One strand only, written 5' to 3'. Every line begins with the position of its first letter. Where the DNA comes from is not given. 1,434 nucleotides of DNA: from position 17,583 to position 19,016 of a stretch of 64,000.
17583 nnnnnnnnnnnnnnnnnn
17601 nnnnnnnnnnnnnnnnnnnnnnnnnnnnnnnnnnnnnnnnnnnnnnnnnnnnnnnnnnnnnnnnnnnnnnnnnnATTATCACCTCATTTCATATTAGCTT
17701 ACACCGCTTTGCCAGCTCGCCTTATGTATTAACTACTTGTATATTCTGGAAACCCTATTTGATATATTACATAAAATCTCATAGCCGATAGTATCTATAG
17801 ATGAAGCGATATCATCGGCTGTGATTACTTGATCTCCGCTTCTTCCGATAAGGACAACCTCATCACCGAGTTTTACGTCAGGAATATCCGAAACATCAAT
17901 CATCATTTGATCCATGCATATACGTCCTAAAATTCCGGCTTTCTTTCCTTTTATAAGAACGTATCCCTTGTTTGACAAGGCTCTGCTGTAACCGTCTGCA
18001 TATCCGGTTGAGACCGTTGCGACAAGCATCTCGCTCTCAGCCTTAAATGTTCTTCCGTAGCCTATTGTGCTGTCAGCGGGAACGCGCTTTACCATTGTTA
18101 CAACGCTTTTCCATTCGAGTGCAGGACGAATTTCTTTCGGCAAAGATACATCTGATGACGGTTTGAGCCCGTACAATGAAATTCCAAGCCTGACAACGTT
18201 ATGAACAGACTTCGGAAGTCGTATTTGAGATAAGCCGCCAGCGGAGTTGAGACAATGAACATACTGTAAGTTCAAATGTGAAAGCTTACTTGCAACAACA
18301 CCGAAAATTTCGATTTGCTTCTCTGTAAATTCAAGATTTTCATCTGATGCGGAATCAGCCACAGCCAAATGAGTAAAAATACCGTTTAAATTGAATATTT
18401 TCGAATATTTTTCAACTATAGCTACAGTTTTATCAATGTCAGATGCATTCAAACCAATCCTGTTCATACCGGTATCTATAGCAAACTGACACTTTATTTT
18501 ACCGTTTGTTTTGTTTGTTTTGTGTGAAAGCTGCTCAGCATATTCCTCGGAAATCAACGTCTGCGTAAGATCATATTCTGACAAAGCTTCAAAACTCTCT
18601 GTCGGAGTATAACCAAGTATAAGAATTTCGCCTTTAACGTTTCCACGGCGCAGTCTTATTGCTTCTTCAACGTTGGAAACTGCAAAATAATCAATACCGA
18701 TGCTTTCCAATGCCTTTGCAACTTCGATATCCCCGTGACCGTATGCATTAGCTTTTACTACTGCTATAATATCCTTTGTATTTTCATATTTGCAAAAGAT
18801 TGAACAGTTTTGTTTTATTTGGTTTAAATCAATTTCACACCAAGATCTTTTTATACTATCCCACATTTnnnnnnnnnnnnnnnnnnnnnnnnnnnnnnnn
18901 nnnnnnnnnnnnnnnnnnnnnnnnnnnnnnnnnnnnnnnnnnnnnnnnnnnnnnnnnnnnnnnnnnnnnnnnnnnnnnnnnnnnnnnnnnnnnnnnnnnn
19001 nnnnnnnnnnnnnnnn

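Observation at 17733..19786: ATP-grasp amidoligase tightly linked to (2 nt upstream of) an alanine racemase inside the glycosyltransferase block: predicted D-alanyl-amidated polysaccharide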

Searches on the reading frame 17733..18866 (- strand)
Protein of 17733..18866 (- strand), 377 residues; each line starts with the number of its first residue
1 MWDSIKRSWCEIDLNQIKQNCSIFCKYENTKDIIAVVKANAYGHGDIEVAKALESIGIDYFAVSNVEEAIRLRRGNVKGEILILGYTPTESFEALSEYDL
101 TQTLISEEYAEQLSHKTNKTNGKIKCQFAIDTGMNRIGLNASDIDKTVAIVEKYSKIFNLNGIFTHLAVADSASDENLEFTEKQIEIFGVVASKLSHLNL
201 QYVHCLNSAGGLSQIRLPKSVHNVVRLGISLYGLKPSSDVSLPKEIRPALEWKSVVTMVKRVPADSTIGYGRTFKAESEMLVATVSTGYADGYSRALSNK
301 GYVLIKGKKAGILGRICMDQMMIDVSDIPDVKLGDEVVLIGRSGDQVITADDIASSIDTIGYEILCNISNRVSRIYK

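Call 5: search_protein_families(library=pfam, proteins=[window:17733-18866:-])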
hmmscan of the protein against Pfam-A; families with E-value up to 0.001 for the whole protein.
window:17733-18866:- (377 aa): 2 families
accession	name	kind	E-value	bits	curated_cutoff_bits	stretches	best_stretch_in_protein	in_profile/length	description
PF01168.26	Ala_racemase_N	-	3.1e-56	191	24.1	1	12-236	1-220/220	Alanine racemase, N-terminal domain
PF00842.27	Ala_racemase_C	-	4.2e-50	169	25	1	249-376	1-127/127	Alanine racemase, C-terminal domain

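Call 6: search_protein_families(library=ncbifam, proteins=[window:17733-18866:-])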
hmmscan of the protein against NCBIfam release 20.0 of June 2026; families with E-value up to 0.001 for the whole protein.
window:17733-18866:- (377 aa): 9 families
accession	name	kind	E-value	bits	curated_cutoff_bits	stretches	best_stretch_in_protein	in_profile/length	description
NF033131.1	vanT-G-Cterm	exception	9.7e-120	399.8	460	1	6-376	1-368/368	serine racemase VanT catalytic subunit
TIGR00492.1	alr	equivalog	2.7e-108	362.2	168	1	6-376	1-367/369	alanine racemase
NF008897.0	PRK11930.1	equivalog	1.6e-90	304.3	804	1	6-376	458-819/822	bifunctional UDP-N-acetylmuramoyl-tripeptide:D-alanyl-D-alanine ligase/alanine racemase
NF033132.1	vanT-CELN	equivalog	3.6e-75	253.8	900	1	29-373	362-694/697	membrane-bound serine racemase VanT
NF033133.1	vanT-L-cat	exception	1.2e-56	192.5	750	1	7-371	7-360/366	serine racemase VanT-L catalytic subunit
NF002970.2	PRK03646.1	exception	1.8e-55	188.5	600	1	11-373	8-352/356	catabolic alanine racemase DadX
NF000792.0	PRK00053.2-3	equivalog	2.2e-54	185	384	1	10-377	6-359/360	alanine racemase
NF009879.0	PRK13340.1-4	subfamily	8.7e-49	166.4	434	1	7-376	41-404/406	alanine racemase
NF000791.0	PRK00053.2-2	equivalog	1.9e-47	162.2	218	1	12-375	6-338/340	alanine racemase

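Call 11: find_encoding_contigs(protein=window:17733-18866:-, flank=10000, max_places=6)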
Protein window:17733-18866:- (377 aa): 2 contigs read that carry it; 1 place shown.
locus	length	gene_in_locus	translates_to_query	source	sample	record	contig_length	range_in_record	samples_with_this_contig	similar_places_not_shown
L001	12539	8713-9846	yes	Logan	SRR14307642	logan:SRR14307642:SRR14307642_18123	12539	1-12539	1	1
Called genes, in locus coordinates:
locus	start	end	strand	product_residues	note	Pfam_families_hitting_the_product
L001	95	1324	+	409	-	PF01041:DegT_DnrJ_EryC1, PF01212:Beta_elim_lyase, PF00155:Aminotran_1_2 (weak)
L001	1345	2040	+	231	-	PF02397:Bac_transf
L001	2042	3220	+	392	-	PF13439:Glyco_transf_4 (weak), PF00534:Glycos_transf_1, PF13692:Glyco_trans_1_4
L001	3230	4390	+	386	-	-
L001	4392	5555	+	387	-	PF20706:GT4-conflict (weak), PF00534:Glycos_transf_1, PF13692:Glyco_trans_1_4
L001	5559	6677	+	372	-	PF14897:EpsG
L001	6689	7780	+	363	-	PF13439:Glyco_transf_4, PF13477:Glyco_trans_4_2 (weak), PF00534:Glycos_transf_1, PF13692:Glyco_trans_1_4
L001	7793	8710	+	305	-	PF14305:ATPgrasp_TupA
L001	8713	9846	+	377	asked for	PF01168:Ala_racemase_N, PF00842:Ala_racemase_C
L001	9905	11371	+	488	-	PF01943:Polysacc_synt, PF13440:Polysacc_synt_3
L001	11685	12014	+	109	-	-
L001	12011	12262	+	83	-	PF00132:Hexapep (weak)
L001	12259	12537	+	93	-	?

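Call 15: find_related_loci(query=window:17733-18866:-, collection=metagenome_contigs, flank=6000)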
Query window:17733-18866:- (377 aa) in metagenome_contigs; peptide patterns used: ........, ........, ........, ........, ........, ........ (x = any residue, [..] = any of these).
584 stretches matched a pattern; 312 encode a relative of the query (tblastn E <= 1e-3); the best 80 are kept; 80 distinct loci.
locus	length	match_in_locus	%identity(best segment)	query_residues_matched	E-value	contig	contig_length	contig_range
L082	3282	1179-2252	54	6-376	7e-128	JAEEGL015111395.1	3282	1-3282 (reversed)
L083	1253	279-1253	57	5-340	1e-126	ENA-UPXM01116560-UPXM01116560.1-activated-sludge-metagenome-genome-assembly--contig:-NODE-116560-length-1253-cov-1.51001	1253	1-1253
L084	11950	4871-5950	49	6-377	4e-112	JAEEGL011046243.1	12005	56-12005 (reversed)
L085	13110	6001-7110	48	6-376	3e-105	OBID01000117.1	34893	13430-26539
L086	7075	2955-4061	47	6-376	2e-104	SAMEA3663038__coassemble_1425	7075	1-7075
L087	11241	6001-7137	44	6-376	8e-100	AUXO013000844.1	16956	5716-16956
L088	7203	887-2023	45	6-376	2e-99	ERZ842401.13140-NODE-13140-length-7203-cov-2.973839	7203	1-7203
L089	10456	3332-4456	45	6-376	3e-99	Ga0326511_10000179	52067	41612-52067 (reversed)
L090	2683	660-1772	47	1-375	8e-102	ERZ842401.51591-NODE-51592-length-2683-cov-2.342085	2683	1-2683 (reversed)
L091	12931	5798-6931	43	1-376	4e-98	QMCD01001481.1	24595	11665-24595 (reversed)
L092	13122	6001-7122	45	3-377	2e-97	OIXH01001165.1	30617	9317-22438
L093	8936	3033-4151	45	3-377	5e-96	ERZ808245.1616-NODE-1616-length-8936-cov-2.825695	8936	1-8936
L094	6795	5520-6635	44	6-376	6e-96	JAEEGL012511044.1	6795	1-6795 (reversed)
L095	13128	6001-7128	46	7-377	7e-95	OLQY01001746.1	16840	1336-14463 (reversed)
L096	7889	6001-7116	44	3-376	2e-93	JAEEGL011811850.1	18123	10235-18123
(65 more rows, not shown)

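Call 18: search_protein_families(library=pfam, proteins=[L082:1170-2954:+])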
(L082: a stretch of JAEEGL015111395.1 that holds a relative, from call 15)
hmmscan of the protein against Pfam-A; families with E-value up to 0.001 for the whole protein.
L082:1170-2954:+ (594 aa): 3 families
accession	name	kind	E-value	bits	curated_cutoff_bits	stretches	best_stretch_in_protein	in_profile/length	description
PF02397.22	Bac_transf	-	2e-66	223.4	27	1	383-563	1-178/179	Bacterial sugar transferase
PF01168.26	Ala_racemase_N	-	1.3e-51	175.9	24.1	1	10-221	1-220/220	Alanine racemase, N-terminal domain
PF00842.27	Ala_racemase_C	-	1.2e-48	164.4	25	1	234-360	1-126/127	Alanine racemase, C-terminal domain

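Call 24: search_solved_structures(query=window:17733-18866:-, show_alignments=3, max_evalue=1e-30)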
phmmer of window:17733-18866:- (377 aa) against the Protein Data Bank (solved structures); distinct sequences matched with E-value up to 1e-30: 49.
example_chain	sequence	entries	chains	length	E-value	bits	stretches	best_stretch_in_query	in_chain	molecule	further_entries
4ecl_A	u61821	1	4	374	4.3e-78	266.1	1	6-374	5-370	Serine racemase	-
4y2w_A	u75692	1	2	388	8.2e-73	248.8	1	3-376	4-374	Alanine racemase 1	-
5yyc_A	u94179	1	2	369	4.3e-69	236.5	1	4-376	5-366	Alanine racemase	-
4luy_A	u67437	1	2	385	6.1e-69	236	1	8-376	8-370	Alanine racemase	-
4lus_A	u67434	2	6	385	4.2e-68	233.2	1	8-376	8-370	Alanine racemase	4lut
3s46_A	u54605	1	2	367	2.7e-66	227.3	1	33-376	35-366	Alanine racemase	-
8zpe_A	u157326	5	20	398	3.4e-65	223.7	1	6-376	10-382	Alanine racemase 2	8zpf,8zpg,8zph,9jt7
5irp_A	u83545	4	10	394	3.4e-65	223.7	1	6-376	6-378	Alanine racemase 2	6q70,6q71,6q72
13ld_A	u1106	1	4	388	5.8e-64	219.6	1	5-376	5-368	Alanine racemase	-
1l6f_A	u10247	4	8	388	8e-64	219.2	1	5-376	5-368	alanine racemase | PROTEIN (ALANINE RACEMASE)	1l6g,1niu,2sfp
1bd0_A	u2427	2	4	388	8e-64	219.2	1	5-376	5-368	ALANINE RACEMASE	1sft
1epv_A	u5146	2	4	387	1e-63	218.8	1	6-376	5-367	ALANINE RACEMASE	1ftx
1xqk_A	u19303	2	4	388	2.9e-63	217.3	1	5-376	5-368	Alanine racemase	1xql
3e5p_A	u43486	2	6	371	8.4e-63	215.8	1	11-376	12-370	Alanine racemase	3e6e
7xll_A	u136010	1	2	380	7.6e-62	212.7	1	12-376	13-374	Alanine racemase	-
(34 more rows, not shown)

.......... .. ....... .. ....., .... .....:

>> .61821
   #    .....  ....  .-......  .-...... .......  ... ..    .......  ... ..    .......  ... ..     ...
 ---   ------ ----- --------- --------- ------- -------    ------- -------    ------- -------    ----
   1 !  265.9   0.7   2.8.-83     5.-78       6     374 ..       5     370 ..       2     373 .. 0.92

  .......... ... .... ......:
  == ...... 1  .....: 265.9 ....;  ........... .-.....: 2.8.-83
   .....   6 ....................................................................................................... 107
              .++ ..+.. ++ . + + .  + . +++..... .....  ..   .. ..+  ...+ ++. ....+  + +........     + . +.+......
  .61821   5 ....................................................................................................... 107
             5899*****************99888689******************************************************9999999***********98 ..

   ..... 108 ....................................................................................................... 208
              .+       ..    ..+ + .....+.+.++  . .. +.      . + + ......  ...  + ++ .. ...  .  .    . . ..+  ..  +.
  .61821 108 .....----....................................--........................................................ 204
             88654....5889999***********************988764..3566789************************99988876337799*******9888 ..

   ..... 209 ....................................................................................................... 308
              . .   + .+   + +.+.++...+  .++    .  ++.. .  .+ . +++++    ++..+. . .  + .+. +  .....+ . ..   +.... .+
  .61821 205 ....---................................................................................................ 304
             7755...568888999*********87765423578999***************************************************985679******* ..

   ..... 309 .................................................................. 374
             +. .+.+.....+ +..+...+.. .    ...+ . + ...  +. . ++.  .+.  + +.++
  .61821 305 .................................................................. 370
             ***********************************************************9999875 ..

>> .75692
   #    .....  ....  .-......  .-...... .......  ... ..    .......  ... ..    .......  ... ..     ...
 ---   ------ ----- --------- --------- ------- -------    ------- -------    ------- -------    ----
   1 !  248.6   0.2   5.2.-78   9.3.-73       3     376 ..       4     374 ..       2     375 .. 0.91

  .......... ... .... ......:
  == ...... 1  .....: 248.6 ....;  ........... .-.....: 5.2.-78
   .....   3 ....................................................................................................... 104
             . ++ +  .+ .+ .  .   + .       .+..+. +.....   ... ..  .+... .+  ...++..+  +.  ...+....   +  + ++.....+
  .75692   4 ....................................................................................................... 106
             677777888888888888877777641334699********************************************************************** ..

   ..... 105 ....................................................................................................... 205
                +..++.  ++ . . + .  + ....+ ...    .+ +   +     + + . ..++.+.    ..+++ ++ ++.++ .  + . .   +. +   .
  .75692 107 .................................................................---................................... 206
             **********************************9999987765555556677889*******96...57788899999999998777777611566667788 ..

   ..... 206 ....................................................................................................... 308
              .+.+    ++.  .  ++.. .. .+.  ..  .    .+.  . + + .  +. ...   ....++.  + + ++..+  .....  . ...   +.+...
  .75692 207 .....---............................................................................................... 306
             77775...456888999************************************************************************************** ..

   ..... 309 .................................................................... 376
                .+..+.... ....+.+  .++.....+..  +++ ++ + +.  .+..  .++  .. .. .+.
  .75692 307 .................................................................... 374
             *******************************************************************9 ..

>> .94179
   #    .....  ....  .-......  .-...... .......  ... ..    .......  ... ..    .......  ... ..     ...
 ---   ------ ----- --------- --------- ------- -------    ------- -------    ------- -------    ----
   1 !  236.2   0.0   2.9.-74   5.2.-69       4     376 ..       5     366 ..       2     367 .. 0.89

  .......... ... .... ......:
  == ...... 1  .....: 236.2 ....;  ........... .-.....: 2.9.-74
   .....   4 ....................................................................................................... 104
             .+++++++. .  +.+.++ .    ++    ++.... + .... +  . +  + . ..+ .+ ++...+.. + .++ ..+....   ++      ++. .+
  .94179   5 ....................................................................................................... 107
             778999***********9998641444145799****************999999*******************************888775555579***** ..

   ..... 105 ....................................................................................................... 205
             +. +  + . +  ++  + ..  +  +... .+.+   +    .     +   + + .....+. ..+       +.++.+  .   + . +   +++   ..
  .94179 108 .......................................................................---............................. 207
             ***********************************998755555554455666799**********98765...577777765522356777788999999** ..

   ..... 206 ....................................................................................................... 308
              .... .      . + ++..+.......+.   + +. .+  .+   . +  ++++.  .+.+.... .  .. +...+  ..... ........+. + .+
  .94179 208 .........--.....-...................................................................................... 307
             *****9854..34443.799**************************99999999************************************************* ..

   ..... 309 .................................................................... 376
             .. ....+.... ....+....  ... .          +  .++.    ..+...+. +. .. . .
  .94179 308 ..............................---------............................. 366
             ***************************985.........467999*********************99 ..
